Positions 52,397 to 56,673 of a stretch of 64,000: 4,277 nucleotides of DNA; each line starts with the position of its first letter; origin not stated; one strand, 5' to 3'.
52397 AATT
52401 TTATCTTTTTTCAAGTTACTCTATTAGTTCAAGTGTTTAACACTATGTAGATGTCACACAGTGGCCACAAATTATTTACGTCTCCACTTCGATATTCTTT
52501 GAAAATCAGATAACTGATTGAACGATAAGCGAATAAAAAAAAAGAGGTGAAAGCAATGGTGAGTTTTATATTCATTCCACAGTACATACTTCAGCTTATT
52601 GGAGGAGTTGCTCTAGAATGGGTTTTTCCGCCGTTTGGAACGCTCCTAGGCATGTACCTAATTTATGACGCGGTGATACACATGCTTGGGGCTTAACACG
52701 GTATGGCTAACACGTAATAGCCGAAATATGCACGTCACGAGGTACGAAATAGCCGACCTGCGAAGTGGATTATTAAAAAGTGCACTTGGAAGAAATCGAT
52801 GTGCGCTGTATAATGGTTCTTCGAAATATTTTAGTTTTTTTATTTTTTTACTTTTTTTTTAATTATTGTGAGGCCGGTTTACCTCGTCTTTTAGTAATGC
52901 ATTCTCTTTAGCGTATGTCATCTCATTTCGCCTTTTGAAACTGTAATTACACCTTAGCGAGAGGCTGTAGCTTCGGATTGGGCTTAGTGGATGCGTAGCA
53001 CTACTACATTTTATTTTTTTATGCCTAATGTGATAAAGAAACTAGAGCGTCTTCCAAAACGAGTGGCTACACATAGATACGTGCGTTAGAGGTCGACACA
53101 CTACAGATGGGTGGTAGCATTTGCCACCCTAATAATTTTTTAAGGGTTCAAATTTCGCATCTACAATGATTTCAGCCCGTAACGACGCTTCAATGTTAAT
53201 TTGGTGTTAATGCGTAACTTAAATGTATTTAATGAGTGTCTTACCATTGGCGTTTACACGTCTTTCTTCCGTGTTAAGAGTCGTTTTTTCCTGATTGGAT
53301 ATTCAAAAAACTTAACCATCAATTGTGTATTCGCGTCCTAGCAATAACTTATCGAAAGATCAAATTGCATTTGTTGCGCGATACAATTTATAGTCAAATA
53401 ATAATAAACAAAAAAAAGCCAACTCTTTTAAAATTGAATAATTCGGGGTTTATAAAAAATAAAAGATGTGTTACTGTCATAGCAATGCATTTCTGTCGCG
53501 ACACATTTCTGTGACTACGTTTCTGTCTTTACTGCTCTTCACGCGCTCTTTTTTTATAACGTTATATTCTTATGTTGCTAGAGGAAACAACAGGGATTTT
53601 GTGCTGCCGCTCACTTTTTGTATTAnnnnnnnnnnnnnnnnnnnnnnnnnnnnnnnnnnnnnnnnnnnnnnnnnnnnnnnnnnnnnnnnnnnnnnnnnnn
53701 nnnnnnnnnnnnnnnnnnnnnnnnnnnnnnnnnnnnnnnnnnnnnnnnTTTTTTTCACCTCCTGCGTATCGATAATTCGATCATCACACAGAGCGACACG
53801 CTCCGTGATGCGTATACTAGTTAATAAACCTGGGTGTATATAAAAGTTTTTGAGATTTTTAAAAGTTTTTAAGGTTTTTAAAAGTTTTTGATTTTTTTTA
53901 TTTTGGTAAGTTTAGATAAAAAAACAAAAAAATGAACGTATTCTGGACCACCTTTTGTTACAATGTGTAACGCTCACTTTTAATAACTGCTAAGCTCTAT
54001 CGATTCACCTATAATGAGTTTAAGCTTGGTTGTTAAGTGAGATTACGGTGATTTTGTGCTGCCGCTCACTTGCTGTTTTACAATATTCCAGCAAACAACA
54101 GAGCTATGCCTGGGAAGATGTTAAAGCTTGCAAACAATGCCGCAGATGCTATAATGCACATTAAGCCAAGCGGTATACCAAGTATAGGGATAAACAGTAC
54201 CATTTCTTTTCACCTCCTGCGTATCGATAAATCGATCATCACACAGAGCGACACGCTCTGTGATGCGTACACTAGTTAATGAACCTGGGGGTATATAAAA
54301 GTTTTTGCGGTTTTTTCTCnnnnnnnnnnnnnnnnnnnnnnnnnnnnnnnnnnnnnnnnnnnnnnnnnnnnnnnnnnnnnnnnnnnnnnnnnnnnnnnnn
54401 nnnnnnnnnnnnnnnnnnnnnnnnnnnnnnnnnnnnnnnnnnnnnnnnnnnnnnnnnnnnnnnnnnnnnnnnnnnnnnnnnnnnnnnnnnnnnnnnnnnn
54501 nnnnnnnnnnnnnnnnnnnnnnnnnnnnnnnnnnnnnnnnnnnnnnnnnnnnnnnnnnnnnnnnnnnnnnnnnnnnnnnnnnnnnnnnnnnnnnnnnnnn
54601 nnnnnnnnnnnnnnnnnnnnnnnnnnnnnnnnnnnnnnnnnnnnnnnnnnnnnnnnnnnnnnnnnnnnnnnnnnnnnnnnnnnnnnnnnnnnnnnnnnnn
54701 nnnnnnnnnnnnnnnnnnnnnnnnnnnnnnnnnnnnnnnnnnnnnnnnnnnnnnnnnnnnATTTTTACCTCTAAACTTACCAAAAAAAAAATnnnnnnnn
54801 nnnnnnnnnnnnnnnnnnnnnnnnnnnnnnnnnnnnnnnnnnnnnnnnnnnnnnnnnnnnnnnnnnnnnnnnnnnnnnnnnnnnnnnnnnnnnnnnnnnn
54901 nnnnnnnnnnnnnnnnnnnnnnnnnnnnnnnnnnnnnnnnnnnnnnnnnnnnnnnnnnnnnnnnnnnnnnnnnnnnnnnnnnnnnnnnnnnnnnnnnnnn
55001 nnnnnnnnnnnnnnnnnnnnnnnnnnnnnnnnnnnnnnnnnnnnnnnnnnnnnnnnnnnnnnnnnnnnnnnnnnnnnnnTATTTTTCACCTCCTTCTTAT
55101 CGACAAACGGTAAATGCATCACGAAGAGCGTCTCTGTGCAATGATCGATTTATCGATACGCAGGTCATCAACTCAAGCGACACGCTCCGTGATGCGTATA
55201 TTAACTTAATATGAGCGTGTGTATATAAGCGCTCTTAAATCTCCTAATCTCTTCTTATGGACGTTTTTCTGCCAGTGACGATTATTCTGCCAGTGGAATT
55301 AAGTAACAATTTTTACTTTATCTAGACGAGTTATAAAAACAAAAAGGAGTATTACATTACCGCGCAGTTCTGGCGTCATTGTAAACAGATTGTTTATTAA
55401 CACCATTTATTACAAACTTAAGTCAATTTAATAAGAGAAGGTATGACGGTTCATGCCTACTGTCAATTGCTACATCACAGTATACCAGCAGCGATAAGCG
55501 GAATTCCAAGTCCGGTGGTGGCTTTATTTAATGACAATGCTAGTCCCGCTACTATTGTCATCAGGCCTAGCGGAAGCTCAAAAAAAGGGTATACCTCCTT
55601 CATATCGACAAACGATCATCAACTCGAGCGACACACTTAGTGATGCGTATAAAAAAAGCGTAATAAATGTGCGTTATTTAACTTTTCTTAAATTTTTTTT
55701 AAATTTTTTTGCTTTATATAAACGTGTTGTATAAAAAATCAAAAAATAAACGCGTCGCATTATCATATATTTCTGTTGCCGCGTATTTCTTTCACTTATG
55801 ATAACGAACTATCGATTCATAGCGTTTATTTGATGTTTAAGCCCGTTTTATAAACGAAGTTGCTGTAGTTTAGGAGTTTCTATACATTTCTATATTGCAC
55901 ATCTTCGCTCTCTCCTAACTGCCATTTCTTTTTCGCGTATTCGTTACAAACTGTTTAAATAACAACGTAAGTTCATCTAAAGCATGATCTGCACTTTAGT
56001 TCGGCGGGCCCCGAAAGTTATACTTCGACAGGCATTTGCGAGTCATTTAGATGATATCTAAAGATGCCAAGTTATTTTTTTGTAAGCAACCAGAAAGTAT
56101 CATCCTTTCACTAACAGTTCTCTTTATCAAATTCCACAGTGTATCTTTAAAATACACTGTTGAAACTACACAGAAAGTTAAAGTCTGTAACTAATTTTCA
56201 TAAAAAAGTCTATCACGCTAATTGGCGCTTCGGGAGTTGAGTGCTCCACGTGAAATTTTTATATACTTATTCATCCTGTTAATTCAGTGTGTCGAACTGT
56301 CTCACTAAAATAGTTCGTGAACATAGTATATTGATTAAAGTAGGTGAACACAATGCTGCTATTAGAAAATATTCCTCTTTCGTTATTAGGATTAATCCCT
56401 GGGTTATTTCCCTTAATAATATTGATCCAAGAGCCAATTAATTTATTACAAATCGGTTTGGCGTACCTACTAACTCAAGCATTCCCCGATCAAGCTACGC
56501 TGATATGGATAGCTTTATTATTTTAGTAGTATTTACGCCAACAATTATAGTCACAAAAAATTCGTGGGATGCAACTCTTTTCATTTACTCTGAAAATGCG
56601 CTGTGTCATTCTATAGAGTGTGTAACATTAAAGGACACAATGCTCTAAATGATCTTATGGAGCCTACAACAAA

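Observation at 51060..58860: A 7.8-kb island with no credible long ORF but at least nine SD-preceded micro-ORFs for hydrophobic peptides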

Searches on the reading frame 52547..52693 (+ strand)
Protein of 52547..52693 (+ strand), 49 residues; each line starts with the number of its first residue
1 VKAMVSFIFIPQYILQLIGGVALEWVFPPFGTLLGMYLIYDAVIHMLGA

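Call 8: search_protein_families(library=pfam, max_evalue=1, proteins=[window:52547-52693:+])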
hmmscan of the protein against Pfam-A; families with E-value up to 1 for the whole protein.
seq(49 aa): 0 families

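Call 61: list_cluster_members(proteins=[window:52556-52693:+, window:52547-52693:+, window:57862-58020:-, window:56353-56523:+, window:54957-55079:-, P0016, P0017])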
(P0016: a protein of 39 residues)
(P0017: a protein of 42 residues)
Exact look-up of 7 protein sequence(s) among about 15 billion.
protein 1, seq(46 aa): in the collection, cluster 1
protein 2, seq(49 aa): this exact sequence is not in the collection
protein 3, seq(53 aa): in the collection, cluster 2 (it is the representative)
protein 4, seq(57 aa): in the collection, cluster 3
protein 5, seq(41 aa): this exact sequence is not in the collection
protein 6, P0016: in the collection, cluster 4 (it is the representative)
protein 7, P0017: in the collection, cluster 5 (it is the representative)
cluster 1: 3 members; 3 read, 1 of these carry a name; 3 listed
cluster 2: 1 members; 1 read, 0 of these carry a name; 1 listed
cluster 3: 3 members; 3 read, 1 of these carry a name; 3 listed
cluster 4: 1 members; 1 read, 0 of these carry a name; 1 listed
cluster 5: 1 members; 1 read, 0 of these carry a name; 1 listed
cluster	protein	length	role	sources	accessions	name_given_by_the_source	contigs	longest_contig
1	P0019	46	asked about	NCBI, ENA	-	-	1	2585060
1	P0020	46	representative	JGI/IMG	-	hypothetical protein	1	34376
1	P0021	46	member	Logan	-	-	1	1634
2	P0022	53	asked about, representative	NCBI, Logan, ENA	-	-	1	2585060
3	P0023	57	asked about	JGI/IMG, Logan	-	-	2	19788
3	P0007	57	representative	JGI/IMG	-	hypothetical protein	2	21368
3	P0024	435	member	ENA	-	-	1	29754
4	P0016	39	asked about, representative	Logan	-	-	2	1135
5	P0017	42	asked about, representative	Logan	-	-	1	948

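Call 62: find_encoding_contigs(protein=P0020, flank=10000, max_places=3)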
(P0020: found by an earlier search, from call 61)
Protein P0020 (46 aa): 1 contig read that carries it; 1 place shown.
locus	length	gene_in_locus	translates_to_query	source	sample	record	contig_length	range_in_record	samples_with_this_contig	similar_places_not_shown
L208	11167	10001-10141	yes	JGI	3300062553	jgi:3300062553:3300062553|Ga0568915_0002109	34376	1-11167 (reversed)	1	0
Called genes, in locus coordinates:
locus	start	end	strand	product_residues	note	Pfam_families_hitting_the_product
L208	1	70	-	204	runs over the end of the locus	PF00857:Isochorismatase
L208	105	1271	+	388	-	PF02749:QRPTase_N, PF01729:QRPTase_C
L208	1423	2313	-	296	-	-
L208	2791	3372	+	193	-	PF01174:SNO, PF07685:GATase_3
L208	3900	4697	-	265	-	PF01261:AP_endonuc_2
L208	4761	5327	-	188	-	-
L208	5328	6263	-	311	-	-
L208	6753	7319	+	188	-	PF01871:AMMECR1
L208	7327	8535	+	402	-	PF01979:Amidohydro_1, PF12890:DHOase (weak), PF07969:Amidohydro_3 (weak)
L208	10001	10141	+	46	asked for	-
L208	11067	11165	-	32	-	?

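Call 63: find_encoding_contigs(protein=P0023, flank=10000, max_places=4)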
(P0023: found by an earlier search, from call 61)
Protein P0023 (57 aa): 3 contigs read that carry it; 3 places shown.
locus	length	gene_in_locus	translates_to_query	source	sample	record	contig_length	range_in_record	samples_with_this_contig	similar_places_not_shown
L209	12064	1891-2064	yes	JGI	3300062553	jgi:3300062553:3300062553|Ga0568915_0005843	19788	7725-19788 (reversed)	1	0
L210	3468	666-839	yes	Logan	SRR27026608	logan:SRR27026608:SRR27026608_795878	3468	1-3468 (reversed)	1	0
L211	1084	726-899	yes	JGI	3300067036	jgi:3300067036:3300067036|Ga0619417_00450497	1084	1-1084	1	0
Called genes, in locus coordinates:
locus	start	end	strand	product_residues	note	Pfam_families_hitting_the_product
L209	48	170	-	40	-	-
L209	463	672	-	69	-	-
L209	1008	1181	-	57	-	-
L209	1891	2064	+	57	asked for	-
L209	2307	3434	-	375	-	PF04406:TP6A_N, PF20768:Topo_VI_alpha, PF21180:TOP6A-Spo11_Toprim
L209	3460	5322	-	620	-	PF02518:HATPase_c, PF13589:HATPase_c_3, PF09239:Topo-VIb_trans, PF18000:Top6b_C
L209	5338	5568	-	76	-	PF01037:AsnC_trans_reg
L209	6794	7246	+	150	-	PF14464:Prok-JAB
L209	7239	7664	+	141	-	PF01467:CTP_transf_like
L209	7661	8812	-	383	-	PF00155:Aminotran_1_2, PF00266:Aminotran_5 (faint), PF01053:Cys_Met_Meta_PP (weak)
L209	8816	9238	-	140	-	PF00885:DMRL_synthase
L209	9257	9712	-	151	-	PF00885:DMRL_synthase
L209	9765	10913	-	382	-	PF00266:Aminotran_5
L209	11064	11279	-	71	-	-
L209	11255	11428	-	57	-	-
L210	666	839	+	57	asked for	-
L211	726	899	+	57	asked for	-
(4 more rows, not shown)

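Call 68: search_protein_families(library=ncbifam, max_evalue=1, proteins=[window:52556-52693:+])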
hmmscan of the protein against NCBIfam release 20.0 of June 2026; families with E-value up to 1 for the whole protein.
seq(46 aa): 0 families

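Call 69: search_protein_families(library=phrogs, max_evalue=1, proteins=[window:52556-52693:+])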
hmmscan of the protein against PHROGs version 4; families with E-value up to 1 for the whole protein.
seq(46 aa): 0 families

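Call 70: search_protein_families(library=padloc, max_evalue=1, proteins=[window:52556-52693:+])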
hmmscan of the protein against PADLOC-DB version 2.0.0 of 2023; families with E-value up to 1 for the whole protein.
seq(46 aa): 0 families

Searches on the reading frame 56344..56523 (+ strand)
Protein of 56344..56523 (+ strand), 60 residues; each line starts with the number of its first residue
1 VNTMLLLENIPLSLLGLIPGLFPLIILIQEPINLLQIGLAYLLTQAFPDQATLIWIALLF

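Call 8: search_protein_families(library=pfam, max_evalue=1, proteins=[window:56344-56523:+])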
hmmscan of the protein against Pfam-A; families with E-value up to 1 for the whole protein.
seq(60 aa): 0 families

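Call 28: find_homologous_proteins(query=window:56353-56523:+, max_evalue=10)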
Query seq(57 aa) (57 aa): 10 proteins with E <= 10 among 12 candidates.
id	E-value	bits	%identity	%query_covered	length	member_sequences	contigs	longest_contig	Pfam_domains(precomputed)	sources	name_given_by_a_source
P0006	6.7e-24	100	96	100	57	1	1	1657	-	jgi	jgi:hypothetical protein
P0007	4.6e-22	94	93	100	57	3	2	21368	-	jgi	jgi:hypothetical protein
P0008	1.7e-18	83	81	100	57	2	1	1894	-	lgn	-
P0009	5.3e-18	82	82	100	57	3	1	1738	-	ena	-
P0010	1.9e-17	80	81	100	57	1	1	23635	-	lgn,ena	-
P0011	3.7e-17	79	79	100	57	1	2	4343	-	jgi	-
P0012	4.6e-17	79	79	100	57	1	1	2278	-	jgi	jgi:hypothetical protein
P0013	3.4e-16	76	74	100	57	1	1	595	-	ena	-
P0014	2.6e-15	73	68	100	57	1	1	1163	-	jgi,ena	-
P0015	6.9e-15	72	72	100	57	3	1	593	-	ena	-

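Call 30: find_encoding_contigs(protein=P0007, flank=10000, max_places=3)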
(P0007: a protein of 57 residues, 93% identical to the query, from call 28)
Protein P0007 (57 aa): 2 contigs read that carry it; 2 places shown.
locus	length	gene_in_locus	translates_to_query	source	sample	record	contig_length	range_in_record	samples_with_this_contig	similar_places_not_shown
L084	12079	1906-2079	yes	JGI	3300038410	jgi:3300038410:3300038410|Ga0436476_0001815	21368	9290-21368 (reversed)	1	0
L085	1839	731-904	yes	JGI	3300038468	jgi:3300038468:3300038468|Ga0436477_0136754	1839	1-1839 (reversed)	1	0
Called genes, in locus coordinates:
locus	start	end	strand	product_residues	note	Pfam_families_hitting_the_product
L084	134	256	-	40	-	-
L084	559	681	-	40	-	-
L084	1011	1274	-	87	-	-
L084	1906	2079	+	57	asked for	-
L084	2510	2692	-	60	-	-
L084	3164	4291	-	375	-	PF04406:TP6A_N, PF20768:Topo_VI_alpha, PF21180:TOP6A-Spo11_Toprim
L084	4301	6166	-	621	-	PF02518:HATPase_c, PF13589:HATPase_c_3 (weak), PF09239:Topo-VIb_trans, PF18000:Top6b_C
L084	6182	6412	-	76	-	PF01037:AsnC_trans_reg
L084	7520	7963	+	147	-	PF14464:Prok-JAB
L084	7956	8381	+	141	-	PF01467:CTP_transf_like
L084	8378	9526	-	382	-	PF00155:Aminotran_1_2, PF01053:Cys_Met_Meta_PP (weak)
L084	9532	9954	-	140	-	PF00885:DMRL_synthase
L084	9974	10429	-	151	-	PF00885:DMRL_synthase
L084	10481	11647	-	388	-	PF00266:Aminotran_5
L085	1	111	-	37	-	?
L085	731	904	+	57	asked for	-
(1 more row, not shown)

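Call 31: find_encoding_contigs(protein=P0010, flank=10000, max_places=3)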
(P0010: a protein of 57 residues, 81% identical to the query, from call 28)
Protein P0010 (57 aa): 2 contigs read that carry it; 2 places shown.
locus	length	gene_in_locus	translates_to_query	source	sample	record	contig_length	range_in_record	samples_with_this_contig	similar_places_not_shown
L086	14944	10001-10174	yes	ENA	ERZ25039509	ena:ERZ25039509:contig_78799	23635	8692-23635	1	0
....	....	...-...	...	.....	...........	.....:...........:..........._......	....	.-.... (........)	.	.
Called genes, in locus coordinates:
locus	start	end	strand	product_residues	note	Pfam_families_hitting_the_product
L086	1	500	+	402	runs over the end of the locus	PF01979:Amidohydro_1, PF07969:Amidohydro_3 (faint)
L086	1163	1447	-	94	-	-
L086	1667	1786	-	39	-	-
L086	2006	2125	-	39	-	-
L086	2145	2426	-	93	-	-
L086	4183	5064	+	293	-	PF01385:OrfB_IS605, PF07282:Cas12f1-like_TNB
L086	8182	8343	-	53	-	-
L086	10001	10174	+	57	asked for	-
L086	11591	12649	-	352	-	PF04406:TP6A_N, PF20768:Topo_VI_alpha, PF21180:TOP6A-Spo11_Toprim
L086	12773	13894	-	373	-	PF09239:Topo-VIb_trans, PF18000:Top6b_C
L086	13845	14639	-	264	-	PF02518:HATPase_c, PF13589:HATPase_c_3 (weak)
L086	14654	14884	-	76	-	PF01037:AsnC_trans_reg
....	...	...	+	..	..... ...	-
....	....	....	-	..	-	-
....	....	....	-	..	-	?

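Call 68: search_protein_families(library=ncbifam, max_evalue=1, proteins=[window:56353-56523:+])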
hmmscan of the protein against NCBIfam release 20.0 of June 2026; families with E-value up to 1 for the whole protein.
seq(57 aa): 0 families

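Call 69: search_protein_families(library=phrogs, max_evalue=1, proteins=[window:56353-56523:+])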
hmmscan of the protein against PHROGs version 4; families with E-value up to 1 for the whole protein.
seq(57 aa): 0 families

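Call 70: search_protein_families(library=padloc, max_evalue=1, proteins=[window:56353-56523:+])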
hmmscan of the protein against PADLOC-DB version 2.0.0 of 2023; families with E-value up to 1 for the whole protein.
seq(57 aa): 0 families

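Call 83: predict_structure(alignment_id=A6)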
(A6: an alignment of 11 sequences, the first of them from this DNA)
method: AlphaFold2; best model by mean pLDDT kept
length: 57 residues; sequences in the alignment: 11
mean_pLDDT: 81.6   pTM: 0.51
mean pLDDT of the five models: 81.6, 77.9, 72.7, 72.2, 65.0
residues with pLDDT >= 90: 20; 70-90: 25; 50-70: 12; < 50: 0
segments of 3 or more residues with pLDDT < 50: none
pLDDT, mean of each block of 10 residues (from residue 1): 61 75 81 93 96 85
secondary structure, 60 per line:
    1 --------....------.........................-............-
elements in order: H9-12 H19-43 H45-56

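Call 91: find_related_loci(query=A6, collection=viral_contigs, flank=5000)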
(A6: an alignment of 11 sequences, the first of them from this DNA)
Query A6 (57 aa) in viral_contigs; peptide patterns used: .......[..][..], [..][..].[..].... (x = any residue, [..] = any of these).
66 stretches matched a pattern, but none encodes a relative of the query by tblastn (E <= 1e-3).

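Call 93: fold_search(model_id=the predicted structure, library=pdb)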
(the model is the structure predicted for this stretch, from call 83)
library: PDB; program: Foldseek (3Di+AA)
matches with E <= 10: 0; with E <= 0.001: 0
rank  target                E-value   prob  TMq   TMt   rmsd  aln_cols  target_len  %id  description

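Call 100: search_solved_structures(query=A6, max_evalue=1)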
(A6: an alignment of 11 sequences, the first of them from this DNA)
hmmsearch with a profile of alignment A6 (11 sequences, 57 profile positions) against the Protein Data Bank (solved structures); distinct sequences matched with E-value up to 1: 0.
